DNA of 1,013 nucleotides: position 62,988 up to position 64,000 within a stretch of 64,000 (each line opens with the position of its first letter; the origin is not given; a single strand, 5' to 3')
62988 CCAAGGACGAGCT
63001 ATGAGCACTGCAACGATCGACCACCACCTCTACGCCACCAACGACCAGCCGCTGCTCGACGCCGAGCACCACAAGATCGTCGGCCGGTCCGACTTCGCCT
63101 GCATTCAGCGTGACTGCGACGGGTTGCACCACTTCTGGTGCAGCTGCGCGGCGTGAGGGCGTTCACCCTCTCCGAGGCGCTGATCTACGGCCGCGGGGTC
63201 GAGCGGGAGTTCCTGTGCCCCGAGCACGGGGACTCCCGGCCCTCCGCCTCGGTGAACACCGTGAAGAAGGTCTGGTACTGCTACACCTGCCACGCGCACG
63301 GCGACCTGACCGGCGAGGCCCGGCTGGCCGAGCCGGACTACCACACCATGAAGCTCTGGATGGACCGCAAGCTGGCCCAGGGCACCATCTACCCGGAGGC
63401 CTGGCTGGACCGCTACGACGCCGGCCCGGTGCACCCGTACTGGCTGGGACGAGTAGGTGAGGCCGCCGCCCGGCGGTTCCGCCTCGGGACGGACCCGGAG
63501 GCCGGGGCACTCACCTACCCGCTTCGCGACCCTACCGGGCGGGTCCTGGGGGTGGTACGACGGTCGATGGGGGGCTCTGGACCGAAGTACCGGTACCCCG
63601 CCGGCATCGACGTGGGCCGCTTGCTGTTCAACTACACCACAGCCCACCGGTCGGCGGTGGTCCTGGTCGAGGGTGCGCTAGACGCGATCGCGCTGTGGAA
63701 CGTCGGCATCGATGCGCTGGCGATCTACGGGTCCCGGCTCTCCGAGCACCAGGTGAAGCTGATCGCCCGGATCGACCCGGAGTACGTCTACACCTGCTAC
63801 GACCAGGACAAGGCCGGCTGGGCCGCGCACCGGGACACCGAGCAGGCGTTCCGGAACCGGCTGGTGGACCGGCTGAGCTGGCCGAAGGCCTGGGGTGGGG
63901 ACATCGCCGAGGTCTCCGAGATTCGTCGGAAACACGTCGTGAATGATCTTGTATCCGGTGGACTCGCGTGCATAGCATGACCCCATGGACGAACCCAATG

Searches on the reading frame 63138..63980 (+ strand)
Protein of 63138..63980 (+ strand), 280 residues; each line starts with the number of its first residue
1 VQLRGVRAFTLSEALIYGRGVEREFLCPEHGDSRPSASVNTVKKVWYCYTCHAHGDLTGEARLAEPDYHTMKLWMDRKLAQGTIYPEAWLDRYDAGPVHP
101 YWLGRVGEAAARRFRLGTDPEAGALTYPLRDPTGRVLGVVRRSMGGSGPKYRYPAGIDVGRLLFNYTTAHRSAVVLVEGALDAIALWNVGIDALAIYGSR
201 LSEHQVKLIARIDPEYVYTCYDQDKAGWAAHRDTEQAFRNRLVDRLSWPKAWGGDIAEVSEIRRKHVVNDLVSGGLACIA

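Call 58: find_encoding_contigs(protein=window:63138-63980:+, flank=10000, max_places=2)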
Protein window:63138-63980:+ (280 aa): 10 contigs read that carry it; 2 places shown.
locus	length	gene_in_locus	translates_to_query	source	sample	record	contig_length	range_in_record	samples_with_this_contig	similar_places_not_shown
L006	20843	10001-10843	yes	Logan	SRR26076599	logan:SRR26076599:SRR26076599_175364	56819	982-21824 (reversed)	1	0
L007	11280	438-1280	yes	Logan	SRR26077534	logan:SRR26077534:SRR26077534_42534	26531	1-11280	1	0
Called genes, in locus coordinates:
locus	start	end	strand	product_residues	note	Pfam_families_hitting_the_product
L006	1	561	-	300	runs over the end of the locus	PF01145:Band_7 (weak)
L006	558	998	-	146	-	-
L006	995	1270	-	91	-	-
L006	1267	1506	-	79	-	-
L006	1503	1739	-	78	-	-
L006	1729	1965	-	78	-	-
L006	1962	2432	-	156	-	PF14081:DUF4262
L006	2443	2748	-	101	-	-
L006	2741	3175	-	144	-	PF19698:DUF6197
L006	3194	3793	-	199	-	-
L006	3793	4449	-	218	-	PF18406:DUF1281_C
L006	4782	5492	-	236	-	PF13385:Laminin_G_3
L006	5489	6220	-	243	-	-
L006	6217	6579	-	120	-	-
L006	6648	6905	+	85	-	-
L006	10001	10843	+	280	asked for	PF01807:Zn_ribbon_DnaG (weak), PF13155:Toprim_2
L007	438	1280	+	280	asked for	PF01807:Zn_ribbon_DnaG (weak), PF13155:Toprim_2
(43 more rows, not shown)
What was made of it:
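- In this window they are divergent from the DnaB-primase-Pol III module (call 58).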
